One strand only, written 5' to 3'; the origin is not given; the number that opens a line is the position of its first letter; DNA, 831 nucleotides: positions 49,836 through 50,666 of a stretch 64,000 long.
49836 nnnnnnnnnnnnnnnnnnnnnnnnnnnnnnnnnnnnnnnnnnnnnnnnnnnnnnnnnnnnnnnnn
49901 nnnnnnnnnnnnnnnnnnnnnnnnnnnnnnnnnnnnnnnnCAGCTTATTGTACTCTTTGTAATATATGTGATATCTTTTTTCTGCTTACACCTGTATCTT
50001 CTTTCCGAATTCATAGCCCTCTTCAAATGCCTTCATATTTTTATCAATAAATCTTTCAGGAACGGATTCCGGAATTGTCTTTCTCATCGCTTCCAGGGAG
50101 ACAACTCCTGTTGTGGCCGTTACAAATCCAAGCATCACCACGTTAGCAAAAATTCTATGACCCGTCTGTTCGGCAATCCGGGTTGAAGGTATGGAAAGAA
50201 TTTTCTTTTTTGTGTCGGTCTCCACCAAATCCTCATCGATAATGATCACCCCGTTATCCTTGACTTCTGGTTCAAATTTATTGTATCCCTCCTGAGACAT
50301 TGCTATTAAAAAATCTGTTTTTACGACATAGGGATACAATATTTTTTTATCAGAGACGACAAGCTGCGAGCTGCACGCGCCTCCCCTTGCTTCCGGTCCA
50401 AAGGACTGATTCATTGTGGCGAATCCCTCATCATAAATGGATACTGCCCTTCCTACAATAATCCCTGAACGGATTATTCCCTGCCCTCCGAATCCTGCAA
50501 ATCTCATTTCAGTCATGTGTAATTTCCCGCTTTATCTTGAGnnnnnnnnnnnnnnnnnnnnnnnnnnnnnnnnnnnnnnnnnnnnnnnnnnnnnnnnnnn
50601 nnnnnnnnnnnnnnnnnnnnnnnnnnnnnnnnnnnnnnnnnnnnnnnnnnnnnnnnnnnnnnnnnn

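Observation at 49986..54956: Six-gene 2-oxoacid:ferredoxin oxidoreductase operon with duplicated alpha-beta pairs (delta-alpha1-beta1-alpha2-beta2-gamma)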

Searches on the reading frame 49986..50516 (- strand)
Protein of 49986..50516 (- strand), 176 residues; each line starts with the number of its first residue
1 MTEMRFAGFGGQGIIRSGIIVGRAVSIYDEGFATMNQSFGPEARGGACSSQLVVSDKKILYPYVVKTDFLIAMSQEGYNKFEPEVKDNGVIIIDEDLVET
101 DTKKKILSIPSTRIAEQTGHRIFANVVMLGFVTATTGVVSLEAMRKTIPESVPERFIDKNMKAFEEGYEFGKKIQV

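Call 3: search_protein_families(library=pfam, proteins=[window:49986-50516:-], max_evalue=0.01)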
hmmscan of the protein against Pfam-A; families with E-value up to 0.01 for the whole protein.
window:49986-50516:- (176 aa): 1 family
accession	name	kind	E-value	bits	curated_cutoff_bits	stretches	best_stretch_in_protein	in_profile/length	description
PF01558.24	POR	-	9.3e-36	124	27.4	1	10-169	1-173/173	Pyruvate ferredoxin/flavodoxin oxidoreductase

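Call 4: search_protein_families(library=ncbifam, proteins=[window:49986-50516:-], max_evalue=0.001)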
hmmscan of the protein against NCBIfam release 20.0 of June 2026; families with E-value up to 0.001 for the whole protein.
window:49986-50516:- (176 aa): 23 families
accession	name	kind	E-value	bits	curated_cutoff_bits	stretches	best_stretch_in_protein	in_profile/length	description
NF006323.0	PRK08537.1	equivalog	2.8e-59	199.5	235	1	2-173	3-180/181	2-oxoacid:ferredoxin oxidoreductase subunit gamma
NF006211.0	PRK08338.1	equivalog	1.3e-34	119.2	239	1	4-173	3-170/170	2-oxoacid:ferredoxin oxidoreductase subunit gamma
NF006275.0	PRK08441.1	equivalog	9.1e-31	106.8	216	1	2-174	3-181/185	2-oxoglutarate-acceptor oxidoreductase subunit OorC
TIGR02175.1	PorC_KorC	subfamily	3.5e-24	85.5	81.1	1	1-169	1-173/177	2-oxoacid:acceptor oxidoreductase, gamma subunit, pyruvate/2-ketoisovalerate family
NF040683.1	PorC_Meth_Thtga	equivalog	4.9e-22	78.5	270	1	1-170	1-172/177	pyruvate synthase subunit PorC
TIGR03710.1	OAFO_sf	subfamily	6.7e-22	77.8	482.75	1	4-173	4-175/561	2-oxoacid:acceptor oxidoreductase subunit alpha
NF006321.0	PRK08534.1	equivalog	1e-19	71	225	1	1-171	1-177/181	pyruvate ferredoxin oxidoreductase subunit gamma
NF005323.0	PRK06853.1-3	equivalog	1.1e-18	67.9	238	2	102-170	127-194/197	indolepyruvate oxidoreductase subunit beta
TIGR03334.1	IOR_beta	equivalog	5.2e-16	59.2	205.8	1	101-168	121-188/189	indolepyruvate ferredoxin oxidoreductase subunit beta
NF005325.0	PRK06853.1-5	equivalog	1.2e-15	57.8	230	1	102-170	123-190/192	indolepyruvate oxidoreductase subunit beta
NF045762.1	PhenlGlyoxDHPadE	equivalog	2.6e-15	56.7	300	1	1-169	1-177/187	NADH-dependent phenylglyoxylate dehydrogenase subunit gamma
NF005322.0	PRK06853.1-2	equivalog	1.8e-13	50.7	237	1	103-172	126-194/197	indolepyruvate oxidoreductase subunit beta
NF005324.0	PRK06853.1-4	equivalog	1.3e-11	44.7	222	1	4-173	5-191/196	indolepyruvate oxidoreductase subunit beta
NF010632.0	PRK14029.1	equivalog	1.4e-11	44.4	335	1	1-169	1-178/185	pyruvate/ketoisovalerate ferredoxin oxidoreductase subunit gamma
NF005326.0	PRK06853.1-6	equivalog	9.8e-11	41.8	348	1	96-173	120-198/202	indolepyruvate oxidoreductase subunit beta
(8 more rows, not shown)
